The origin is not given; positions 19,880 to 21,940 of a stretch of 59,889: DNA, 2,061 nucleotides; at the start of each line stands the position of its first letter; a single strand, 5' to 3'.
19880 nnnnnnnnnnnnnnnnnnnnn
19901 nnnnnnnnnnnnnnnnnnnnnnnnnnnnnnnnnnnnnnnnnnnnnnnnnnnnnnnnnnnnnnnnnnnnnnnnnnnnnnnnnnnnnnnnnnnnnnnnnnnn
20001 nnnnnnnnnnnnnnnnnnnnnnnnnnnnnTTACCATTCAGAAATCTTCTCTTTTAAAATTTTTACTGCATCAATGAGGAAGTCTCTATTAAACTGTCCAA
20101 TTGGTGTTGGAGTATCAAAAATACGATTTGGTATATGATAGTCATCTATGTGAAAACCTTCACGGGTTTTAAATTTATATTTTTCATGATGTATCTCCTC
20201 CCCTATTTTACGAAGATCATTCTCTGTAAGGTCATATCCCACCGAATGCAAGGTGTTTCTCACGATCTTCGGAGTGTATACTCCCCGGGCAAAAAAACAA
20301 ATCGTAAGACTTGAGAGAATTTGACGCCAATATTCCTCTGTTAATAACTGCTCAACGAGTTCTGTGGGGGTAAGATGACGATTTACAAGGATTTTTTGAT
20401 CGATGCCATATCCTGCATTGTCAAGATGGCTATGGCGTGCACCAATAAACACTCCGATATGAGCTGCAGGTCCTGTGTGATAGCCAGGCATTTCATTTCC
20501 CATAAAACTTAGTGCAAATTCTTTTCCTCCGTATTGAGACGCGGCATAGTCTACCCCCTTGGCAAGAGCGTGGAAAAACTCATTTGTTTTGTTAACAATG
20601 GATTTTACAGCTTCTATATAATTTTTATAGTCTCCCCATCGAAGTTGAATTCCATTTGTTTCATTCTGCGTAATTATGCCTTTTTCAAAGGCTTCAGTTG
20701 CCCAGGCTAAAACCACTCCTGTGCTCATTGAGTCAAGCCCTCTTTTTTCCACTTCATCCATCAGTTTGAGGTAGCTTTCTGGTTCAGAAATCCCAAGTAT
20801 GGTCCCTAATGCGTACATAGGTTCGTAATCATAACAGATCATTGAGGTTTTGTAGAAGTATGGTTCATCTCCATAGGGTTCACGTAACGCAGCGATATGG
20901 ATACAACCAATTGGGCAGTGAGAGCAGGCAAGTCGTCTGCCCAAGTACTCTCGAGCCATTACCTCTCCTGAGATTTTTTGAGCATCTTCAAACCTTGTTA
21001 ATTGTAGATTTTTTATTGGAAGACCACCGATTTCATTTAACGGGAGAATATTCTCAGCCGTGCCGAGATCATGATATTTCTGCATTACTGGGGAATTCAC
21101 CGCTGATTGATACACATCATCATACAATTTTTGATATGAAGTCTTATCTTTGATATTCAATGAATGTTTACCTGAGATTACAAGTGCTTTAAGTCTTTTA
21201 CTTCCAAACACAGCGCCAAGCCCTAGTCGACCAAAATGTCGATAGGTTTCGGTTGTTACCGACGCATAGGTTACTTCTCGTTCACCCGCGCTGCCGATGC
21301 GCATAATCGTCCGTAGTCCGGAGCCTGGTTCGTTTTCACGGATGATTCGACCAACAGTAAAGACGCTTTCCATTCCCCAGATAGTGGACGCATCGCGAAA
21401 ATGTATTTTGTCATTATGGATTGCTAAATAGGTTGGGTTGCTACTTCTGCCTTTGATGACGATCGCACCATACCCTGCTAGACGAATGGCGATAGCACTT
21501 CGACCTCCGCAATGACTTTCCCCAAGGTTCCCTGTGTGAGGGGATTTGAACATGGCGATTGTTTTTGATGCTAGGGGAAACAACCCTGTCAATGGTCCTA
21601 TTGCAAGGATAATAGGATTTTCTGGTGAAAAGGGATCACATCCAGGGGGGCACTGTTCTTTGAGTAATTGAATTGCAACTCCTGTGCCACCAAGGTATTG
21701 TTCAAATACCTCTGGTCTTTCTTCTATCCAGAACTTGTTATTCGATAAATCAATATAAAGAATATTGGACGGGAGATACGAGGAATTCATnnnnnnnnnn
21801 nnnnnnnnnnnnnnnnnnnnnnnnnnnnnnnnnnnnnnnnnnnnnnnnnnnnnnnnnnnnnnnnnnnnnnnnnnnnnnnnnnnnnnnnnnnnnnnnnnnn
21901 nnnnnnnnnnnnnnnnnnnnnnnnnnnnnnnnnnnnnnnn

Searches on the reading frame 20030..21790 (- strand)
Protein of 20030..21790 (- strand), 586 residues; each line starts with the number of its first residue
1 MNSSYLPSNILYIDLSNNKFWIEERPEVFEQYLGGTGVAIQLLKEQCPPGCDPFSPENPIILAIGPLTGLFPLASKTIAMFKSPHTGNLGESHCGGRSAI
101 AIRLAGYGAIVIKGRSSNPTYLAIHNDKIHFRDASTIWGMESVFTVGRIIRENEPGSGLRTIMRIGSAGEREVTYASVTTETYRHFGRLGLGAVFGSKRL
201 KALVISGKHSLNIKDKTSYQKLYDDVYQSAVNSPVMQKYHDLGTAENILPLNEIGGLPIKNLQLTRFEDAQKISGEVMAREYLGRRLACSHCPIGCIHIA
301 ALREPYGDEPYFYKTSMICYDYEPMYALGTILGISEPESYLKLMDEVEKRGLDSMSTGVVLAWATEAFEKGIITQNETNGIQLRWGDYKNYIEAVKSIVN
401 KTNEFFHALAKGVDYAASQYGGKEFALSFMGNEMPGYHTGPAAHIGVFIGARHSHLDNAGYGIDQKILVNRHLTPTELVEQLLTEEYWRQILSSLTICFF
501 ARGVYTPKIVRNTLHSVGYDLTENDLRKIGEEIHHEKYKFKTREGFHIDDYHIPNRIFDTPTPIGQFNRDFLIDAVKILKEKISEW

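Call 76: search_protein_families(library=pfam, proteins=[window:20030-21790:-], max_evalue=0.01)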
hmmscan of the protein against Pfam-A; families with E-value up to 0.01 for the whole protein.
window:20030-21790:- (586 aa): 2 families
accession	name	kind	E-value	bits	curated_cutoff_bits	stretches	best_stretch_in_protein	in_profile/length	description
PF02730.20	AFOR_N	-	6.4e-69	232.1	29.8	1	9-207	2-198/199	Aldehyde ferredoxin oxidoreductase, N-terminal domain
PF01314.23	AFOR_C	-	4.2e-65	220.8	27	1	223-569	3-351/385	Aldehyde ferredoxin oxidoreductase, domains 2 & 3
